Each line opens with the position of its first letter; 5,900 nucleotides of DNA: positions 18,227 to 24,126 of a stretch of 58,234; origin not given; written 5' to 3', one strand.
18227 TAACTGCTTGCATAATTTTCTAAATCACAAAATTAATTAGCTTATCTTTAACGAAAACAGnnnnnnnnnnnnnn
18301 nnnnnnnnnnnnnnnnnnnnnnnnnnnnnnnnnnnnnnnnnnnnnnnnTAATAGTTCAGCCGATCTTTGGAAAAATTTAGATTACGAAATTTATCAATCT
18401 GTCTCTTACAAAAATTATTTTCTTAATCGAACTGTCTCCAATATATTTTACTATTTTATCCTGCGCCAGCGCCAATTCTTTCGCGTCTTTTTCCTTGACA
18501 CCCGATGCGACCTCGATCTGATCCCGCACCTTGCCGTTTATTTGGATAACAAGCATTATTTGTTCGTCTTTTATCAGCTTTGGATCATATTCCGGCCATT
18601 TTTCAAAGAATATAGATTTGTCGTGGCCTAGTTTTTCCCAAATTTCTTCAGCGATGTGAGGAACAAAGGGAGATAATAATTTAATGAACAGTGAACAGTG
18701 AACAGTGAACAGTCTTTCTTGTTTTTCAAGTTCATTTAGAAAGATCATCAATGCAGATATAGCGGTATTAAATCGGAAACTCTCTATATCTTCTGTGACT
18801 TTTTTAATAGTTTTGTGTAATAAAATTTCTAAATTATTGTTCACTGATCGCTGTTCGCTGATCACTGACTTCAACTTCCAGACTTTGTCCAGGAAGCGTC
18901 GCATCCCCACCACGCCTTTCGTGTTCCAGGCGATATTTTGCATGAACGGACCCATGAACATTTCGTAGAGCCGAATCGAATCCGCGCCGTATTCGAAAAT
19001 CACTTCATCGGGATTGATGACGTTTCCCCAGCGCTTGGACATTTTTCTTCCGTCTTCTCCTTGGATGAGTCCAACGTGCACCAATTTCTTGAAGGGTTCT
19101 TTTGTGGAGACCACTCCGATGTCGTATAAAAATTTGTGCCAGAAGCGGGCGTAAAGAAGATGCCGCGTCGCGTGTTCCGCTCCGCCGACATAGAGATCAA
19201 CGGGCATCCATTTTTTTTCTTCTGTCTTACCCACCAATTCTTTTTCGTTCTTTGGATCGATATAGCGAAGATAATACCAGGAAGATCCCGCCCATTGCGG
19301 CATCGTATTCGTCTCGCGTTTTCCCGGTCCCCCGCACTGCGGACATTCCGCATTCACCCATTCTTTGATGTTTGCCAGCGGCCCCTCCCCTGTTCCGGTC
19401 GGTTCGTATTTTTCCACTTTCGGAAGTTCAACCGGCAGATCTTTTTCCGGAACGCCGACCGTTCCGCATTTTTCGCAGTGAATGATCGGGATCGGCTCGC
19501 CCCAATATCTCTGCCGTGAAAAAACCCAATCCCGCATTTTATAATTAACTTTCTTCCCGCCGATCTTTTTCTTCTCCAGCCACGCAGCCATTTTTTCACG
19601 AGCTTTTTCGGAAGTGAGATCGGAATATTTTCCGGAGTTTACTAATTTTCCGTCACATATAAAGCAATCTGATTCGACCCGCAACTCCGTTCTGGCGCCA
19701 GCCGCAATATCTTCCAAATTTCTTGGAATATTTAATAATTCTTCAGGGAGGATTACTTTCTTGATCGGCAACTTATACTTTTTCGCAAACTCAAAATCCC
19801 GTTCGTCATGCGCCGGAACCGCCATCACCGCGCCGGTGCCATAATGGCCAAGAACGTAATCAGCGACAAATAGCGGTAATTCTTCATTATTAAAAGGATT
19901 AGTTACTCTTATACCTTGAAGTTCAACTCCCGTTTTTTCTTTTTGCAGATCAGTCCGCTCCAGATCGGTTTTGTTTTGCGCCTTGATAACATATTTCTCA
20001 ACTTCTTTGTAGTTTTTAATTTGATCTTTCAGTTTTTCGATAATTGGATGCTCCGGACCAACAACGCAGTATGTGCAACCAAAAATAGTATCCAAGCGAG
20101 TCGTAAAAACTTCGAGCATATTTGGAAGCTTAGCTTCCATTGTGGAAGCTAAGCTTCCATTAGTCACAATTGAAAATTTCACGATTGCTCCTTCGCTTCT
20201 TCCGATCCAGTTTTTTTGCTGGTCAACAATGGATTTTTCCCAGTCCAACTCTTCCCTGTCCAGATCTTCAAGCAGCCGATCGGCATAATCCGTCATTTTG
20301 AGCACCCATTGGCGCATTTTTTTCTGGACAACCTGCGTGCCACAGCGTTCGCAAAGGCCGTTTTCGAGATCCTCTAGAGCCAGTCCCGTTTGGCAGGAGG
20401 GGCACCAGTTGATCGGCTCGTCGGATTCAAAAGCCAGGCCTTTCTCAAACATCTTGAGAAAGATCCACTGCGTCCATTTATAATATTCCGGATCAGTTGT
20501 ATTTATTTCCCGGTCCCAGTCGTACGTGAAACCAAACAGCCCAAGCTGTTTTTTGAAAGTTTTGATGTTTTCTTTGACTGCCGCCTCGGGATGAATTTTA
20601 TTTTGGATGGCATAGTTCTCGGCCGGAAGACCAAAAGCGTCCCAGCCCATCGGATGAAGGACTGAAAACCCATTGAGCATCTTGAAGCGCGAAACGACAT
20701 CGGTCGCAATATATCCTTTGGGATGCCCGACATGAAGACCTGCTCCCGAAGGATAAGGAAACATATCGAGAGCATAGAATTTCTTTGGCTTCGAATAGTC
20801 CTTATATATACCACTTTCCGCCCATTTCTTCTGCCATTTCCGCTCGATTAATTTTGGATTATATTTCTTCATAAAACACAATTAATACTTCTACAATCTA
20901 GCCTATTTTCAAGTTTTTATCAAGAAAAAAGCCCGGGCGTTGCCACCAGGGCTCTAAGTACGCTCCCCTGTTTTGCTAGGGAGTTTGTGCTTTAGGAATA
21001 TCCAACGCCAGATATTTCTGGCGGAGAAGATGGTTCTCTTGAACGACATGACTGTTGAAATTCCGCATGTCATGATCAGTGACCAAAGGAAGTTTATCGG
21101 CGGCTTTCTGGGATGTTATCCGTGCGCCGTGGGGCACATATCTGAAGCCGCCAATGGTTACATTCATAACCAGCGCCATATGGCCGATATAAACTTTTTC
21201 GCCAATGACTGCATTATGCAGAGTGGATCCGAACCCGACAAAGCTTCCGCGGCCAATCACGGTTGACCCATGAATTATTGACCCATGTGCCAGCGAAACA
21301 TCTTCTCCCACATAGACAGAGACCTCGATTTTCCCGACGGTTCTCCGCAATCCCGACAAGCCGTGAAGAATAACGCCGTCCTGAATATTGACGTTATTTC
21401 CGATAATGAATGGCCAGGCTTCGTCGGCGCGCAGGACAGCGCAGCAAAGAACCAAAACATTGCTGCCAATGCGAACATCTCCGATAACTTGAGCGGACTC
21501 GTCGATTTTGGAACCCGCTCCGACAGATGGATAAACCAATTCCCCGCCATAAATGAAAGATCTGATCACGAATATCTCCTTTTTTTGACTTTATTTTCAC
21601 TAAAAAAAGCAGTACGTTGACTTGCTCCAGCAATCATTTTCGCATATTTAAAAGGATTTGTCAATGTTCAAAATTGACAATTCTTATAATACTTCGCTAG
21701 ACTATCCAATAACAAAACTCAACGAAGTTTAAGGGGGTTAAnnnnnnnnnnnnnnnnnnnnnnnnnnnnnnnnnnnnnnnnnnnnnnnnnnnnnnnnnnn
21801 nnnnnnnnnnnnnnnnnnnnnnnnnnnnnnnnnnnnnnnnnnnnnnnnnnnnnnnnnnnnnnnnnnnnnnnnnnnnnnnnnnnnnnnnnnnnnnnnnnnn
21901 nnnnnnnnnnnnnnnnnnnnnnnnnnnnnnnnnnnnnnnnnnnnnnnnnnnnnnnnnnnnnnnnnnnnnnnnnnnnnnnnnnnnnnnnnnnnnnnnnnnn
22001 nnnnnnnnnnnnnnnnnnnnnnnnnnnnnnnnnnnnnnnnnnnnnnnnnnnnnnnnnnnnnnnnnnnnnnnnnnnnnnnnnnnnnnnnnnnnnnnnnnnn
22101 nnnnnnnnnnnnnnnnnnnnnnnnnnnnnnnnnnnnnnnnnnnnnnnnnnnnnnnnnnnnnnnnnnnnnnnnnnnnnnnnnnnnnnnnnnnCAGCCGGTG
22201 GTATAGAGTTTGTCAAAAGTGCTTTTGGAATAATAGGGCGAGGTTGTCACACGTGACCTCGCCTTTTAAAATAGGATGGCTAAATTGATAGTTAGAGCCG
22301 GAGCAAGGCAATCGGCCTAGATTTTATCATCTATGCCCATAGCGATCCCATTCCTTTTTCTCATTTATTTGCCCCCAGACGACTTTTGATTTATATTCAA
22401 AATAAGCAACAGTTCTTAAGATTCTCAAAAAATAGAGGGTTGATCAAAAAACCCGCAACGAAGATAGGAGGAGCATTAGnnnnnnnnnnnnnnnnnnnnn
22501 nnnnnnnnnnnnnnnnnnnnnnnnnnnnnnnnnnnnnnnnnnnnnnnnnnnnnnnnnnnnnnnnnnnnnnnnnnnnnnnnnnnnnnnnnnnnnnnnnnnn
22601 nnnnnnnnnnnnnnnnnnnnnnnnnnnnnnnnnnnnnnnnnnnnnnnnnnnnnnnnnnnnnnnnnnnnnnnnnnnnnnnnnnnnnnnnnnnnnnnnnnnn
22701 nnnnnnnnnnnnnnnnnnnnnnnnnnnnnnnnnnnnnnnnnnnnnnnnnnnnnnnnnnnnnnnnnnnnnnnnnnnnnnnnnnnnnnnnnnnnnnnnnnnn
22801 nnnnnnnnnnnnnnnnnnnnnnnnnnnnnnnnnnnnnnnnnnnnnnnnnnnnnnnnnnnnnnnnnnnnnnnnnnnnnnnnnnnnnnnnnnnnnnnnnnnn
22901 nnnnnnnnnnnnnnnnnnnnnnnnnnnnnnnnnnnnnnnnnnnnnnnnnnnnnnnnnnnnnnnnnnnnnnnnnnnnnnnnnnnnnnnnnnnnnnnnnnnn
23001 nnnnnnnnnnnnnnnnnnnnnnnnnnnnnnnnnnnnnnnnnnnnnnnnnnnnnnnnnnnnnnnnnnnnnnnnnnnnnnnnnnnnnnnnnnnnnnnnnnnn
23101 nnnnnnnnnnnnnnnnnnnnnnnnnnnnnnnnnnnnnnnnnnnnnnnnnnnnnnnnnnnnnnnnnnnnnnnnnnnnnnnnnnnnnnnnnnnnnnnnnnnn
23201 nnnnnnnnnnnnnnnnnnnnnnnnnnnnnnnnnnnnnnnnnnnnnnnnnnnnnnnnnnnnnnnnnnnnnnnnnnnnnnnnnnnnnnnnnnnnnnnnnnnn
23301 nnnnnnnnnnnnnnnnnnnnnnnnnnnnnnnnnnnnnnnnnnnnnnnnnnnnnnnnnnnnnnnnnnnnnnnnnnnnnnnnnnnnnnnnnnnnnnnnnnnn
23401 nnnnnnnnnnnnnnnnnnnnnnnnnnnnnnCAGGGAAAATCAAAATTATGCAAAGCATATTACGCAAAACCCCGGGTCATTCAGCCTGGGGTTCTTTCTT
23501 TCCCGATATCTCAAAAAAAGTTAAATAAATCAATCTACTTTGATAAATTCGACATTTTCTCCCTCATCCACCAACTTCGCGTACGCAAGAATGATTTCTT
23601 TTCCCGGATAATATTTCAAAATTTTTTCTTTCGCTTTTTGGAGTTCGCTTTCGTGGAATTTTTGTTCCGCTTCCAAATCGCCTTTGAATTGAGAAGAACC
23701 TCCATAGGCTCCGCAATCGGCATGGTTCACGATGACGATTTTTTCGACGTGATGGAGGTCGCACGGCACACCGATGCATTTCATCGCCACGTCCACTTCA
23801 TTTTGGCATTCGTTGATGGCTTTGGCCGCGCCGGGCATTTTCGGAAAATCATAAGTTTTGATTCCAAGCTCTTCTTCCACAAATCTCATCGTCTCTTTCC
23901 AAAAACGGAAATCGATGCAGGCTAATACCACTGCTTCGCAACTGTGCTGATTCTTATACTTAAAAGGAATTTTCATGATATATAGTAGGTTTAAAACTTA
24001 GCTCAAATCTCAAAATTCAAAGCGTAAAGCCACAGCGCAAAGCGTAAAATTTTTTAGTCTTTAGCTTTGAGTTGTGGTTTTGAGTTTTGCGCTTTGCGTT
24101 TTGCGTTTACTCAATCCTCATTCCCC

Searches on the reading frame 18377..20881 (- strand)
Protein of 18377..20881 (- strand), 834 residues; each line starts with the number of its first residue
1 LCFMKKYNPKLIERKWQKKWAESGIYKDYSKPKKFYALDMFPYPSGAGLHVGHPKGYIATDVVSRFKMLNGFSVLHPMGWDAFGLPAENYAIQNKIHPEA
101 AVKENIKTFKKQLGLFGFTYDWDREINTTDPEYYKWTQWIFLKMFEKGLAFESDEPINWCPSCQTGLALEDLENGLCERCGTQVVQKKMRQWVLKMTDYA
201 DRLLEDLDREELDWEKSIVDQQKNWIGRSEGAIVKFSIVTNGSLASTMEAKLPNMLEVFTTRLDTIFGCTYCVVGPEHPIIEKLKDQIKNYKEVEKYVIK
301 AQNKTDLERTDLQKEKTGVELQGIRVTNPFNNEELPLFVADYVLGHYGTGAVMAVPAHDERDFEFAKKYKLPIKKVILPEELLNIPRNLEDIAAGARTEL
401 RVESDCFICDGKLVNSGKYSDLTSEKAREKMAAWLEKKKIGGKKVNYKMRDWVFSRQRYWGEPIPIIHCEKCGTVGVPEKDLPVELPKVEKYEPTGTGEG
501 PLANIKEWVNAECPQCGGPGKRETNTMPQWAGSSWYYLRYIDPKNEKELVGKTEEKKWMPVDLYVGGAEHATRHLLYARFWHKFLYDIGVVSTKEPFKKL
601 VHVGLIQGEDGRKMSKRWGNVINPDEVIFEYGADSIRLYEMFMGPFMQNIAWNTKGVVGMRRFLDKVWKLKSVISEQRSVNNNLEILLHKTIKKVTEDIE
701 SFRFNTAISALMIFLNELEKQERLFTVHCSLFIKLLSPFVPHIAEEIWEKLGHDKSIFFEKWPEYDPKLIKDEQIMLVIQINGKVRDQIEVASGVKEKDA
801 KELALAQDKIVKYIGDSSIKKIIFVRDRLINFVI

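Call 49: search_protein_families(library=pfam, proteins=[window:18377-20881:-], max_evalue=0.001)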
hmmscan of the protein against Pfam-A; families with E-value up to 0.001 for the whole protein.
window:18377-20881:- (834 aa): 4 families
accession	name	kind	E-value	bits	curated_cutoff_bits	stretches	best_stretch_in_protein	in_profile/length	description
PF13603.12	tRNA-synt_1_2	-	2.8e-56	190.4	25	1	223-436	1-185/185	Leucyl-tRNA synthetase, editing domain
PF00133.28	tRNA-synt_1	-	2.9e-48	165.1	22.7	2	448-652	227-413/414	tRNA synthetases class I (I, L, M and V)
PF08264.19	Anticodon_1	-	1.6e-25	90.2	25.1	1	687-796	7-143/148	Anticodon-binding domain of tRNA ligase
PF09334.17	tRNA-synt_1g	-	1.9e-24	86.6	20.1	1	41-167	7-130/391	tRNA synthetases class I (M)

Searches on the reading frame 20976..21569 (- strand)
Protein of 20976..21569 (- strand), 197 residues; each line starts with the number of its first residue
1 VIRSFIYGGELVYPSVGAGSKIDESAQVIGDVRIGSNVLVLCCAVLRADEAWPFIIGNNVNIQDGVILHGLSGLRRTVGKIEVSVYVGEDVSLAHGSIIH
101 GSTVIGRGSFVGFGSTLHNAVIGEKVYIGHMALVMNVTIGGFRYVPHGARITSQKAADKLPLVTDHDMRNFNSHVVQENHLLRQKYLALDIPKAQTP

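Call 80: search_protein_families(library=pfam, proteins=[window:20976-21569:-], max_evalue=0.00001)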
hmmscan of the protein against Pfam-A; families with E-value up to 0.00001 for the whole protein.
window:20976-21569:- (197 aa): 2 families
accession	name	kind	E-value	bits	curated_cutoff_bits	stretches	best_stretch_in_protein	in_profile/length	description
PF00132.30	Hexapep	-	1.1e-15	57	27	1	85-118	2-35/36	Bacterial transferase hexapeptide (six repeats)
PF25084.1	LbH_EIF2B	-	3.2e-10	40.4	54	1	84-139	3-58/105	EIF2B subunit epsilon LbH domain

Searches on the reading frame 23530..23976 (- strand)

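Call 80: search_protein_families(library=pfam, proteins=[window:23530-23976:-], max_evalue=0.00001)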
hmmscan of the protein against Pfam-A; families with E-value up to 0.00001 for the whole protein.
window:23530-23976:- (148 aa): 1 family
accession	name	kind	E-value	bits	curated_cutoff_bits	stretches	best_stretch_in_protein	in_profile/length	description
PF20393.3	Pro_CA_2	-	1e-13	52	30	1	13-134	4-116/125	Putative carbonic anhydrase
